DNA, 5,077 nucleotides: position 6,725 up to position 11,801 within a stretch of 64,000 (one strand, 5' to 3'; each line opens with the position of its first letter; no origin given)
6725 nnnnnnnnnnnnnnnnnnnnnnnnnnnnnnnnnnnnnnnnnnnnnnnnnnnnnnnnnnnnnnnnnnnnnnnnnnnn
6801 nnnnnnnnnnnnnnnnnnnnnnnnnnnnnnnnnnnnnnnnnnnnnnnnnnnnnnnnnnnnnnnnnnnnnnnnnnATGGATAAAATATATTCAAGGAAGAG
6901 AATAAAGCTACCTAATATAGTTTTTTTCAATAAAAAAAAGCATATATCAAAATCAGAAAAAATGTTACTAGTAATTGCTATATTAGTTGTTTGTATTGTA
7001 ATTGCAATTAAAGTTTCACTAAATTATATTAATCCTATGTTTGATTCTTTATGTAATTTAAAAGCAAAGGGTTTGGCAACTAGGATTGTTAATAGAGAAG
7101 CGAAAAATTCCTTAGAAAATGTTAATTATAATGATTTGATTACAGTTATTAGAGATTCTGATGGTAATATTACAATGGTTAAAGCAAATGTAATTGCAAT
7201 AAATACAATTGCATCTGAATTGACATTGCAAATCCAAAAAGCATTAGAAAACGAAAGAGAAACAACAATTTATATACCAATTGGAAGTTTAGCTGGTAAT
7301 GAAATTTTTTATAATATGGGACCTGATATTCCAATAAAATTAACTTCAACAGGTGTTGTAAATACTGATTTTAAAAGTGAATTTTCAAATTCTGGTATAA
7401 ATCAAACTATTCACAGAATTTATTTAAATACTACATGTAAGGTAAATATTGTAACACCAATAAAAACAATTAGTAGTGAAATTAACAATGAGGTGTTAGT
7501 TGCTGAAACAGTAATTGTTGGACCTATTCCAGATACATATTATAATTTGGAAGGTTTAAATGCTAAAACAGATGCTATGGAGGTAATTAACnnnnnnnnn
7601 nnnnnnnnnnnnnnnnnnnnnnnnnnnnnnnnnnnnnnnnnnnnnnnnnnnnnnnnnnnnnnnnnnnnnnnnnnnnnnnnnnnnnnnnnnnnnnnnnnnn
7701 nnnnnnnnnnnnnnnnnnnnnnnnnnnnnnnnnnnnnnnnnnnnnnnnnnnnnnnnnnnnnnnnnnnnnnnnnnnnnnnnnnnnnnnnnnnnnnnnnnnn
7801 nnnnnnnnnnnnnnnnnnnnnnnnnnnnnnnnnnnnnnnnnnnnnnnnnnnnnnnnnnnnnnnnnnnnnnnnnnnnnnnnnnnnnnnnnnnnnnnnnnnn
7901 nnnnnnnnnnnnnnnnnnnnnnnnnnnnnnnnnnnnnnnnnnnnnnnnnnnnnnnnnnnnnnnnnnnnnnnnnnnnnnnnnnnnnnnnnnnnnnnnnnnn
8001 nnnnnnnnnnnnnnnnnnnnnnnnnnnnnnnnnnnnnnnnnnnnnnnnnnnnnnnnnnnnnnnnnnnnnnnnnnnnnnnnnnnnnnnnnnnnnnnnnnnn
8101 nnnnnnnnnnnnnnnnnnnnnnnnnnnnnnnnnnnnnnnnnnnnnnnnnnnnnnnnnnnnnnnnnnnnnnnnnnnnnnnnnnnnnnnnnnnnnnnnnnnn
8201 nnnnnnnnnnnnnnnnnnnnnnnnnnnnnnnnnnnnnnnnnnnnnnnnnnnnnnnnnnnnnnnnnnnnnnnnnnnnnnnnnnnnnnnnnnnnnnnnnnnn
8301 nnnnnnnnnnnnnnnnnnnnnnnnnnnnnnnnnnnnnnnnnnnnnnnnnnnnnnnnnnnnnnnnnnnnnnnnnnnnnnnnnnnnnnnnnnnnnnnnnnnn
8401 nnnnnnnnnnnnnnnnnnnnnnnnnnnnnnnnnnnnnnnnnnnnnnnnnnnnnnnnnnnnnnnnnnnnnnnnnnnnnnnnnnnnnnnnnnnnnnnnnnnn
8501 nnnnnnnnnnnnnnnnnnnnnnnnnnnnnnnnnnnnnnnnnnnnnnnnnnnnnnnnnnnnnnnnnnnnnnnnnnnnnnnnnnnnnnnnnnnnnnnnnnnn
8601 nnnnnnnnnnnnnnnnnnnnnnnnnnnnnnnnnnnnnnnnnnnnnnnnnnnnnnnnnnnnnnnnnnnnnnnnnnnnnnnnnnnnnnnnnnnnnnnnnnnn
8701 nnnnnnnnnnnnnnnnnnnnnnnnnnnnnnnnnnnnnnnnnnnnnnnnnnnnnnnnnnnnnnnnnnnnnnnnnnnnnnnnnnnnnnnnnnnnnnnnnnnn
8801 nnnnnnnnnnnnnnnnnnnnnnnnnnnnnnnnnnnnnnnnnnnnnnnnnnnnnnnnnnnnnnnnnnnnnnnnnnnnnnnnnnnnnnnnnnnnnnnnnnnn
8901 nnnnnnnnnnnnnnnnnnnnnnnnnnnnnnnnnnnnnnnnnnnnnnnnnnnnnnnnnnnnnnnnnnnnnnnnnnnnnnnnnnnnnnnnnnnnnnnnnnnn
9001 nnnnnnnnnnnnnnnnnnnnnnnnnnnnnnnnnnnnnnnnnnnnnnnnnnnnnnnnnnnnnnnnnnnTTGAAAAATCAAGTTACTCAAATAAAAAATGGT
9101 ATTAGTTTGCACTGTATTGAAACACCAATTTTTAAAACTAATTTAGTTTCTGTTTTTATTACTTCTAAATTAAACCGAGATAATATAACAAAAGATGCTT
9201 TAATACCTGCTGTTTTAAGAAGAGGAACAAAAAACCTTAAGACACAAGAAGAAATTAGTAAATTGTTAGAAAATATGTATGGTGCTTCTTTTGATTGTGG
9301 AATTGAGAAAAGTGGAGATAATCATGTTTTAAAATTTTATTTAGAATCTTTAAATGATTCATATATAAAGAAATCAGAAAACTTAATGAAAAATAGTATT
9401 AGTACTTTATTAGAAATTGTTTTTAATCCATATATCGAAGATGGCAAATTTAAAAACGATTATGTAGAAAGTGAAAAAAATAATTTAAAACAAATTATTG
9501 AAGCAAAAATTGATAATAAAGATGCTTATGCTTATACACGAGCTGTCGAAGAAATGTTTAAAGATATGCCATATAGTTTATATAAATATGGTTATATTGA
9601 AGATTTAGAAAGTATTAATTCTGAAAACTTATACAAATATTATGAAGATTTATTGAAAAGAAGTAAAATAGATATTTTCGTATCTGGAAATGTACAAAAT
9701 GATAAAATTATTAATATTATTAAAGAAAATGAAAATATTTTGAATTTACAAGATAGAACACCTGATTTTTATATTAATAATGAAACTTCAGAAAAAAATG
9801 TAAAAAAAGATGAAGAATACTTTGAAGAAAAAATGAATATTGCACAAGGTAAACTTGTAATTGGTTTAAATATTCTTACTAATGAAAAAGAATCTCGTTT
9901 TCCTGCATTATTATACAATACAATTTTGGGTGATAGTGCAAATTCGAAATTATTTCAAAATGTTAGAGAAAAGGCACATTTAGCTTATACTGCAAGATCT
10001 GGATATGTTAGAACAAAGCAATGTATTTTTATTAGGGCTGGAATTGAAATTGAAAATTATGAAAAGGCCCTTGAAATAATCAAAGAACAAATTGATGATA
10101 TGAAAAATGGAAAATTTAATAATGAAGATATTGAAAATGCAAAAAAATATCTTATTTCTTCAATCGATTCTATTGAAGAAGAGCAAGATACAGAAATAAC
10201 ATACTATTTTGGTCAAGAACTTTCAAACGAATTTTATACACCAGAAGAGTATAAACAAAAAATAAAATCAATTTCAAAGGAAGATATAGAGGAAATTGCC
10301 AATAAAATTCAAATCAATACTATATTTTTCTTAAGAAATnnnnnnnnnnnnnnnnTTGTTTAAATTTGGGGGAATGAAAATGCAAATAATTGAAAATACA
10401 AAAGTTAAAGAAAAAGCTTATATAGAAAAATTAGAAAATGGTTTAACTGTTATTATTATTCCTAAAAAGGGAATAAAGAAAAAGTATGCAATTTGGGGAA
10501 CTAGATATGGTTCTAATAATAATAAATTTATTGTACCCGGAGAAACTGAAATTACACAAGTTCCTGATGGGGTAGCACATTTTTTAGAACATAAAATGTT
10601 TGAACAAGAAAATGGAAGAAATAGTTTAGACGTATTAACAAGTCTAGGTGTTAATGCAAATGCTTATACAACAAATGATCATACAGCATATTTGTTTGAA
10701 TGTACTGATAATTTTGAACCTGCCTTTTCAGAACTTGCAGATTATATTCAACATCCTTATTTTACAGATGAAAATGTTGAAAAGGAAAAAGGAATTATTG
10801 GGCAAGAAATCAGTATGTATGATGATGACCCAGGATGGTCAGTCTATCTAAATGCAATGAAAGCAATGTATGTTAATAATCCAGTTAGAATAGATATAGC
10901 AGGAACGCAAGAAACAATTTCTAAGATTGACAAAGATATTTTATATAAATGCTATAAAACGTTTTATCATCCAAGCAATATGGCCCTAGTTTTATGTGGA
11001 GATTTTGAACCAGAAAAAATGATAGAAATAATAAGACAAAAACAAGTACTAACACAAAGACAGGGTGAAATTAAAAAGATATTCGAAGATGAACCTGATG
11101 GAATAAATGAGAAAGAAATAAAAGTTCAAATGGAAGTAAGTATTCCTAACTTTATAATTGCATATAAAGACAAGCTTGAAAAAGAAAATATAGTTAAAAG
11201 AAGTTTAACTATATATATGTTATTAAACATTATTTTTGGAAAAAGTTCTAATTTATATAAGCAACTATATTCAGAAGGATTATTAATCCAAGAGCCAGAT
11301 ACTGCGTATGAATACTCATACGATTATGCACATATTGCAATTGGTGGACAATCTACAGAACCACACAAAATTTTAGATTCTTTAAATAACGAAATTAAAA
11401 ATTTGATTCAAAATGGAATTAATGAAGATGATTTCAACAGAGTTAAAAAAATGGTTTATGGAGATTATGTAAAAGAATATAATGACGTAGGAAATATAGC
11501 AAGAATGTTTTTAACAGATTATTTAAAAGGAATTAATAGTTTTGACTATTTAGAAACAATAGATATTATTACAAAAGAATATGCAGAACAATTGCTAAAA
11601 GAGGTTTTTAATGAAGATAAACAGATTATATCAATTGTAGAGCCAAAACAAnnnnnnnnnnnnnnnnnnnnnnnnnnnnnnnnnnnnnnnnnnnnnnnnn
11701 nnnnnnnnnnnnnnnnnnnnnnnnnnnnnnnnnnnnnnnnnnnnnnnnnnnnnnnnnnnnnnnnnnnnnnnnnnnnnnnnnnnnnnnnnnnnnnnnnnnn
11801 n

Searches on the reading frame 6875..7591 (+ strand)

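Call 74: search_protein_families(library=pfam, proteins=[window:6875-7591:+], max_evalue=0.001)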
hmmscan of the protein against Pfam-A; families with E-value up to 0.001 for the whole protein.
window:6875-7591:+ (239 aa): 1 family
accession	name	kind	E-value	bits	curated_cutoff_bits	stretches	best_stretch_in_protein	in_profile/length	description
PF09560.15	Spore_YunB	-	2.4e-29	101.7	25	1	132-221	2-91/91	Sporulation protein YunB (Spo_YunB)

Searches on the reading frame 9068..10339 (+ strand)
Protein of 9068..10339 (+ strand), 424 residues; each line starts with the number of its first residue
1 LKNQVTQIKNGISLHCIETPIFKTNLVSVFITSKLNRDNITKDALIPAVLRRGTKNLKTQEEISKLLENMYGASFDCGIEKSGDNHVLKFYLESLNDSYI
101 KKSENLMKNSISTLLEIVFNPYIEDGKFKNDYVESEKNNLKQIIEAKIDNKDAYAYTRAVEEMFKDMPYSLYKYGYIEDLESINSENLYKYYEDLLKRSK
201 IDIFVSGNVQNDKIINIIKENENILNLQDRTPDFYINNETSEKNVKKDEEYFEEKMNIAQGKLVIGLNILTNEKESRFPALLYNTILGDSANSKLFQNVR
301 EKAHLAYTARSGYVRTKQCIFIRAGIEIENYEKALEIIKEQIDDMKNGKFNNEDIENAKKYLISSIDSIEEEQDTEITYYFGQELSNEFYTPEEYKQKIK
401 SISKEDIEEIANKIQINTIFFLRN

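Call 74: search_protein_families(library=pfam, proteins=[window:9068-10339:+], max_evalue=0.001)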
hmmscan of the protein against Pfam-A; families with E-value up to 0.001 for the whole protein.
window:9068-10339:+ (424 aa): 1 family
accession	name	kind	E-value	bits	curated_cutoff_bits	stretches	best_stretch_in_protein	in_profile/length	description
PF05193.26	Peptidase_M16_C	-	5.2e-24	85.5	23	1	182-361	1-180/181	Peptidase M16 inactive domain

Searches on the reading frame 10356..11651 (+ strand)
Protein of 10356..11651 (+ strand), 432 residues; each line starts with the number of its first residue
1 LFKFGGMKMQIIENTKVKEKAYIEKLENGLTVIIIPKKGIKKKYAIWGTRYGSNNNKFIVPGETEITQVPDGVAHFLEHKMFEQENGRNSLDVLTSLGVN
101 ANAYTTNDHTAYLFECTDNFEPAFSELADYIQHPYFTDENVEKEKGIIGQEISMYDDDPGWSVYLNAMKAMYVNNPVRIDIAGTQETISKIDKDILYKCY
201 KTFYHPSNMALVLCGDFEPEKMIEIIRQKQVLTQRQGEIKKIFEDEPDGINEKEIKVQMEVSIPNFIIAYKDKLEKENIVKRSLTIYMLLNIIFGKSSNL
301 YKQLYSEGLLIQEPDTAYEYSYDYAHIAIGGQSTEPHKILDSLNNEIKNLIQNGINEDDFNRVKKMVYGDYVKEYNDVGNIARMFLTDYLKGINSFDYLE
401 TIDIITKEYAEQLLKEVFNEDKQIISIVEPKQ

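Call 74: search_protein_families(library=pfam, proteins=[window:10356-11651:+], max_evalue=0.001)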
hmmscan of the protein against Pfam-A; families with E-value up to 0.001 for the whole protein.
window:10356-11651:+ (432 aa): 2 families
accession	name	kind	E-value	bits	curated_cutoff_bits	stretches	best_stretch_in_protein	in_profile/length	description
PF05193.26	Peptidase_M16_C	-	2.4e-20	73.6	23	1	190-366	1-180/181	Peptidase M16 inactive domain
PF00675.25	Peptidase_M16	-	1.1e-17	64.7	22.3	1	71-184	31-148/149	Insulinase (Peptidase family M16)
